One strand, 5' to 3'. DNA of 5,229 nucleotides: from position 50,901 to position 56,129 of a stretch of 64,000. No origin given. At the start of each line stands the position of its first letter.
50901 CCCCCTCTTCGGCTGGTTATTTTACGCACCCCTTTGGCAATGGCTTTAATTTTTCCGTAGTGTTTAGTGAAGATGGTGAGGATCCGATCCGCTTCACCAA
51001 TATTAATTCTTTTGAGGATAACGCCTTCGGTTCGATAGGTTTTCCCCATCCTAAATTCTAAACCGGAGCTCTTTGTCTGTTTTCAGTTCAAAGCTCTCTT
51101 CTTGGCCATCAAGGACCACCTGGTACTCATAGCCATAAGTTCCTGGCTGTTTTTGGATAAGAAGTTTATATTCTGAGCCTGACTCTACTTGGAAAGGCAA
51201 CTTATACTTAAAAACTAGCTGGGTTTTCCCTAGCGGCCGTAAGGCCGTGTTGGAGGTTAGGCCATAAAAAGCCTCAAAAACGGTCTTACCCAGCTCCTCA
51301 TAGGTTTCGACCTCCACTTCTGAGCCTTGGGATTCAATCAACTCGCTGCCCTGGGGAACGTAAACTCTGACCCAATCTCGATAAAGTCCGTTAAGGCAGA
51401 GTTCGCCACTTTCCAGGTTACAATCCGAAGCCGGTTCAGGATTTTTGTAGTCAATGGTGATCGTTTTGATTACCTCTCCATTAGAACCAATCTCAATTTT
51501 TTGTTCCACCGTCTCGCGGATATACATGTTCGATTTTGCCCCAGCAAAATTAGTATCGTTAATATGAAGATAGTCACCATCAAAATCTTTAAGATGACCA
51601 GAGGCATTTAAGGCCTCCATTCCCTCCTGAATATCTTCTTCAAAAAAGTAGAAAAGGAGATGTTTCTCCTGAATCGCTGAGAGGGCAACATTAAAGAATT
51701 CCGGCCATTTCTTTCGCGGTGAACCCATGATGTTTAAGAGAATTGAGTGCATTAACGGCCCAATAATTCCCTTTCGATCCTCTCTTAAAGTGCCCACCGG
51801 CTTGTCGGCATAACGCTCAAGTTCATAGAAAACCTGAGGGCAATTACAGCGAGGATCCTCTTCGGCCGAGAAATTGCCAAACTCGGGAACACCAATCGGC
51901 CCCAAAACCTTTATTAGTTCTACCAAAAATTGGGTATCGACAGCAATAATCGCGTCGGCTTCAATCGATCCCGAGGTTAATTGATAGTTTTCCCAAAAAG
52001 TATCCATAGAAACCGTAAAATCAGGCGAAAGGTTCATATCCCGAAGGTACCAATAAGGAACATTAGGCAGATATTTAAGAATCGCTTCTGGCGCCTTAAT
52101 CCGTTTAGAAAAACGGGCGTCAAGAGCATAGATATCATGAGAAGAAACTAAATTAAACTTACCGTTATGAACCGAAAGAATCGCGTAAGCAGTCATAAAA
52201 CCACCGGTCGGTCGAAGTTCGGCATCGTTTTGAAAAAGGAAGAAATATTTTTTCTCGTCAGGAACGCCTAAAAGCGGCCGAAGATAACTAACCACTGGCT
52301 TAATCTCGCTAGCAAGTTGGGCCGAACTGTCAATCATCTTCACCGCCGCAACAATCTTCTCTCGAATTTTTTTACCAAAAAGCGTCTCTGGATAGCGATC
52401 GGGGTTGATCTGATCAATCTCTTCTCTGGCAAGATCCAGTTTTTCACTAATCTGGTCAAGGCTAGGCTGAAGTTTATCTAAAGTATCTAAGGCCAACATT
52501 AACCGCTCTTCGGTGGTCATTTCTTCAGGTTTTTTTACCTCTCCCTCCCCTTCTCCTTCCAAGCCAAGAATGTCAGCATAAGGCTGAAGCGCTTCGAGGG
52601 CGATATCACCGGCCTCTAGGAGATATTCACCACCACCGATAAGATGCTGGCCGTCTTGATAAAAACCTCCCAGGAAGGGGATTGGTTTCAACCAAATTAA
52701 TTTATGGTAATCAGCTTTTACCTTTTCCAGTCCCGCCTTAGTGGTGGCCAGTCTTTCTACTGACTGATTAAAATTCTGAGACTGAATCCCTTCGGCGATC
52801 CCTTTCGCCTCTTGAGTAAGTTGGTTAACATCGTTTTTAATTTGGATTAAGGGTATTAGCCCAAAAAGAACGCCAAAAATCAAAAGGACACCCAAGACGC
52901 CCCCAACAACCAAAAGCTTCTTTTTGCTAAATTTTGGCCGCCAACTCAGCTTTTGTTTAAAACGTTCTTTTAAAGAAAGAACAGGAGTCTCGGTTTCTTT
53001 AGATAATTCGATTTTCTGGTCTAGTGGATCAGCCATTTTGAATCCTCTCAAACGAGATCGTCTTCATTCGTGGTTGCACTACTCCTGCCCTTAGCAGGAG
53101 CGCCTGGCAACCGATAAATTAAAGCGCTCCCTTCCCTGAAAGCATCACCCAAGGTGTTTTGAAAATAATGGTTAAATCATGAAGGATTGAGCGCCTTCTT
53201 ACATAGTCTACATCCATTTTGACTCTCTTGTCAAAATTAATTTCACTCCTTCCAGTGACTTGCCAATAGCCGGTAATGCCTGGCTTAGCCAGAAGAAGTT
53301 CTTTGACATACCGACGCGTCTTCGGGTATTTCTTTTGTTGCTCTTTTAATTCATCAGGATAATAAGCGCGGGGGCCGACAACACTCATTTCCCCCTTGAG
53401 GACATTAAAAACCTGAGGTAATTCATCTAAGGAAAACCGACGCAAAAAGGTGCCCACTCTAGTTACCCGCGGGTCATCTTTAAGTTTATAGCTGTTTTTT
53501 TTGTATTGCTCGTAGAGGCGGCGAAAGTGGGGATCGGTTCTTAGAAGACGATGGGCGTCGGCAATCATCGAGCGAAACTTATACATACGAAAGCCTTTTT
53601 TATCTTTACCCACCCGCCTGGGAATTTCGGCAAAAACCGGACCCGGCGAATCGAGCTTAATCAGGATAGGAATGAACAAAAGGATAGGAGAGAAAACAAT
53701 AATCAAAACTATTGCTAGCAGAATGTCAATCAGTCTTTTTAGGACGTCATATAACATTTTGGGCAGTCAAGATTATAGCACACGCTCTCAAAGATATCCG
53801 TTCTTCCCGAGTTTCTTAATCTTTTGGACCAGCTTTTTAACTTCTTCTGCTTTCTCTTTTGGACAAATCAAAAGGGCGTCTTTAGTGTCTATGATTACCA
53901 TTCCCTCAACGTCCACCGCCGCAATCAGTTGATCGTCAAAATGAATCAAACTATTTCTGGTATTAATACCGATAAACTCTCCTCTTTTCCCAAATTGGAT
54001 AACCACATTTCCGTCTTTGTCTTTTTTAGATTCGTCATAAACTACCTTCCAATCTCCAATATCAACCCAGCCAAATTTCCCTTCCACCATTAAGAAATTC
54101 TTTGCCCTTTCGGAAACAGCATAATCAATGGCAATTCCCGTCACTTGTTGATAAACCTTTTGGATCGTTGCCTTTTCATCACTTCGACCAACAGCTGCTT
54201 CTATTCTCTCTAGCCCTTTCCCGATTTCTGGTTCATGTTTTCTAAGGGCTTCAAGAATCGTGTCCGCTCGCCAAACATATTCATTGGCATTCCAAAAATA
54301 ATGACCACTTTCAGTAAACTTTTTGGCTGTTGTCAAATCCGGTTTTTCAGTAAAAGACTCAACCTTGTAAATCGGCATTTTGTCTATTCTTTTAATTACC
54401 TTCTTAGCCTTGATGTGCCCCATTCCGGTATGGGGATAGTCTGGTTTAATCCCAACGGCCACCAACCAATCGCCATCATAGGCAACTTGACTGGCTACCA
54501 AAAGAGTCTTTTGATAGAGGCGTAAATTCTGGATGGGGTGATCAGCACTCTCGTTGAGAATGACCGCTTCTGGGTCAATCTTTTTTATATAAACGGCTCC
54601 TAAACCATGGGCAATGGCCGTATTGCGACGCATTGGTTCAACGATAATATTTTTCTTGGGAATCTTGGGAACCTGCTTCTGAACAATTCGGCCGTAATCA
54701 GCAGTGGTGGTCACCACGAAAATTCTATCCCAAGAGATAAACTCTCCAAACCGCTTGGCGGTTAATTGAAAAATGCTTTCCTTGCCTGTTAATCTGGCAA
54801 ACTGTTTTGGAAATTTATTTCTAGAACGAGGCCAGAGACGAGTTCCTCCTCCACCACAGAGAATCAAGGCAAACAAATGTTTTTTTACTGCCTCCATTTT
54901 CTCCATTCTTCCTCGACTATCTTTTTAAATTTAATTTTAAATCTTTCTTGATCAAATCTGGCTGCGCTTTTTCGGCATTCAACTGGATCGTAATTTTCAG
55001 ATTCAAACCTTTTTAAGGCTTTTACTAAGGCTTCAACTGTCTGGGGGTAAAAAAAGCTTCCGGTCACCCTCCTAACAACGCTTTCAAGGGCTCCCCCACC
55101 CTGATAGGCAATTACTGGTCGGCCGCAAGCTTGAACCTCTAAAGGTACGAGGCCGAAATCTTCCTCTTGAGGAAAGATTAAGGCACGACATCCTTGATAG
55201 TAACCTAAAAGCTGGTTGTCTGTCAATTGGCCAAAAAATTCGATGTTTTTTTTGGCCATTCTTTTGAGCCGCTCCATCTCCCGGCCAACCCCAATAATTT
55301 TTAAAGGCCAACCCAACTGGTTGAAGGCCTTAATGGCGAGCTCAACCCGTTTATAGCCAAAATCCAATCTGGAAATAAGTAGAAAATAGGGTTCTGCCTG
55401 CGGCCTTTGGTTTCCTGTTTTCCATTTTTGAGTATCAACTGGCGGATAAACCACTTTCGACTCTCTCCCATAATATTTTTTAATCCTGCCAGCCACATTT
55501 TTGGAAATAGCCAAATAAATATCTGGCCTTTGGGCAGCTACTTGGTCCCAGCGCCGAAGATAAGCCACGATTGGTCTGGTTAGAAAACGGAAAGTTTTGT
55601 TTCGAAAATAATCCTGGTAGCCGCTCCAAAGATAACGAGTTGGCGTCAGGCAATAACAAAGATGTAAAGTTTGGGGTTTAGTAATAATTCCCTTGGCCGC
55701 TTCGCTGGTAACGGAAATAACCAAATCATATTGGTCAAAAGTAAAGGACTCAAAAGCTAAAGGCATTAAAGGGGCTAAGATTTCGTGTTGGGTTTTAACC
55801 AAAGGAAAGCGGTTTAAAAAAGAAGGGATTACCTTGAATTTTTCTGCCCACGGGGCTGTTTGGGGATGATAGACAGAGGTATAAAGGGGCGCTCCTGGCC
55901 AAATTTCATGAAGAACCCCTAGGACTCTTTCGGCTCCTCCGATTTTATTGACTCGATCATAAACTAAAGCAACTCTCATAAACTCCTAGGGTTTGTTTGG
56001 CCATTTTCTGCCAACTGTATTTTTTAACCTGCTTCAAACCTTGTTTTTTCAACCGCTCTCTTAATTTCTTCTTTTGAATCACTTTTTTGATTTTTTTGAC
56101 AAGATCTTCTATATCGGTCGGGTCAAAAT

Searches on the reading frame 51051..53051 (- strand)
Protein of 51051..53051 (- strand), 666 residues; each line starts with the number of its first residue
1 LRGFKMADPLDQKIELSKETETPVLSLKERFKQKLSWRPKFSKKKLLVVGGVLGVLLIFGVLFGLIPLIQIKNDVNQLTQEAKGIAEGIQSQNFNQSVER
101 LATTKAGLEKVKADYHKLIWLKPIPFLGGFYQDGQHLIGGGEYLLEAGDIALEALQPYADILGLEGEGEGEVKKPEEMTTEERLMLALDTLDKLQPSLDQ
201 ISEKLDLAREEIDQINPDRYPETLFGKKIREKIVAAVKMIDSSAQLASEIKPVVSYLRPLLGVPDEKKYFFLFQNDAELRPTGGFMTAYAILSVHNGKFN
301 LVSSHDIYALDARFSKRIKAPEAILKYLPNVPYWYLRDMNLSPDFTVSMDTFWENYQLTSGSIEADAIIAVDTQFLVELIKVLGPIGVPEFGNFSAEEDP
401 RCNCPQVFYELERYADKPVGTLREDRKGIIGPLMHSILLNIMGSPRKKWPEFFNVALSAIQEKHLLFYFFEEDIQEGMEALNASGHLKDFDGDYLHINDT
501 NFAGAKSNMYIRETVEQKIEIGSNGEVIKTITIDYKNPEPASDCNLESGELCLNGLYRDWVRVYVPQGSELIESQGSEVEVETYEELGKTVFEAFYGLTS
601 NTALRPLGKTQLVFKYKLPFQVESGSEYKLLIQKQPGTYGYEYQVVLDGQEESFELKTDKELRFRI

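Call 81: search_protein_families(library=pfam, proteins=[window:51051-53051:-], max_evalue=0.00001)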
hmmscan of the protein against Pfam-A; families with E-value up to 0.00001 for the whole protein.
window:51051-53051:- (666 aa): 1 family
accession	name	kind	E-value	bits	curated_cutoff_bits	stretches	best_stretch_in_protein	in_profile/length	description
PF13196.11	DUF4012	-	1.5e-23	84.3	28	1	266-391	3-127/144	Protein of unknown function (DUF4012)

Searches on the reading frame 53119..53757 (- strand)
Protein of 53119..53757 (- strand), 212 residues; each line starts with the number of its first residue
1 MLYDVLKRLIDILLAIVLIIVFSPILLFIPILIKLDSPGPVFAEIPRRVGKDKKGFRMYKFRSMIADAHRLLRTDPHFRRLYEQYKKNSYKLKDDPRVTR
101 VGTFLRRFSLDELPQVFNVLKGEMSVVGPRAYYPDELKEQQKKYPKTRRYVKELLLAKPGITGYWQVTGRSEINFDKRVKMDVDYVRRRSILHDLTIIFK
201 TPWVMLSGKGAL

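Call 81: search_protein_families(library=pfam, proteins=[window:53119-53757:-], max_evalue=0.00001)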
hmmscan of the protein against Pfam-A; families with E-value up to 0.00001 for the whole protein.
window:53119-53757:- (212 aa): 1 family
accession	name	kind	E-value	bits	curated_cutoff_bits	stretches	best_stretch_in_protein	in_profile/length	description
PF02397.22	Bac_transf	-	5.1e-62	209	27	1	7-206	1-178/179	Bacterial sugar transferase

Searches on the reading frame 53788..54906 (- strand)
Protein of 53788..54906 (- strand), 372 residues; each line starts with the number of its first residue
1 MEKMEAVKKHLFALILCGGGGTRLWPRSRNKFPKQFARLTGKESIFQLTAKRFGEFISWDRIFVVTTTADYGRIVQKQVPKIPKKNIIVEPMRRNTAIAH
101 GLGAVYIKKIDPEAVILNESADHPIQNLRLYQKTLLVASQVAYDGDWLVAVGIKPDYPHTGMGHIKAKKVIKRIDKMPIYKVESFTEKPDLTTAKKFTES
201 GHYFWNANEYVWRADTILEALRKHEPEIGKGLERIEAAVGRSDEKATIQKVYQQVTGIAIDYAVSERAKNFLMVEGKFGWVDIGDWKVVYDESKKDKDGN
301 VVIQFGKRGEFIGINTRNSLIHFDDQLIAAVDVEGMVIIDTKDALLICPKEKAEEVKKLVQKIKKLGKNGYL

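Call 81: search_protein_families(library=pfam, proteins=[window:53788-54906:-], max_evalue=0.00001)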
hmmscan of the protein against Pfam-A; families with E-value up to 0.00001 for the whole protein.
window:53788-54906:- (372 aa): 2 families
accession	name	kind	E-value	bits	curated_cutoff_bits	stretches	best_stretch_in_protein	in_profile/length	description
PF00483.29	NTP_transferase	-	7.8e-32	111.2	21.2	1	13-297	2-243/245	Nucleotidyl transferase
PF22640.1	ManC_GMP_beta-helix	-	4.1e-17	62.3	27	1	309-362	1-54/55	MannoseP isomerase/GMP-like beta-helix domain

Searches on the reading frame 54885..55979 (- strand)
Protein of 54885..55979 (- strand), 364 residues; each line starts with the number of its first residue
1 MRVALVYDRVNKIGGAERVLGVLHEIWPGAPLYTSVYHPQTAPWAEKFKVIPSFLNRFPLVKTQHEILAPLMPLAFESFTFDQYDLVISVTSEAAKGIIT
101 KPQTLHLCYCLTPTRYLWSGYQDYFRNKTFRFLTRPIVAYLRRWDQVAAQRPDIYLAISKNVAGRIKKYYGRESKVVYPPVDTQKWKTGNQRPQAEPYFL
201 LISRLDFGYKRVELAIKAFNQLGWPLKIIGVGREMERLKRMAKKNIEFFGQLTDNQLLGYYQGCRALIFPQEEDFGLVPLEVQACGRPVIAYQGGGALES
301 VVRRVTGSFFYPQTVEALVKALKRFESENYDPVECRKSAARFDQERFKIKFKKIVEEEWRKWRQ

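Call 81: search_protein_families(library=pfam, proteins=[window:54885-55979:-], max_evalue=0.00001)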
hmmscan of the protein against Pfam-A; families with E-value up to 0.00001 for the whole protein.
window:54885-55979:- (364 aa): 2 families
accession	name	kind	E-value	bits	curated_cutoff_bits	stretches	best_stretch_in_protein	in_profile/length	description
PF00534.26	Glycos_transf_1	-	4.8e-24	85.2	26.4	1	183-339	2-169/172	Glycosyl transferases group 1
PF13692.12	Glyco_trans_1_4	-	2.6e-18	67.1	27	1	197-324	2-138/142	Glycosyl transferases group 1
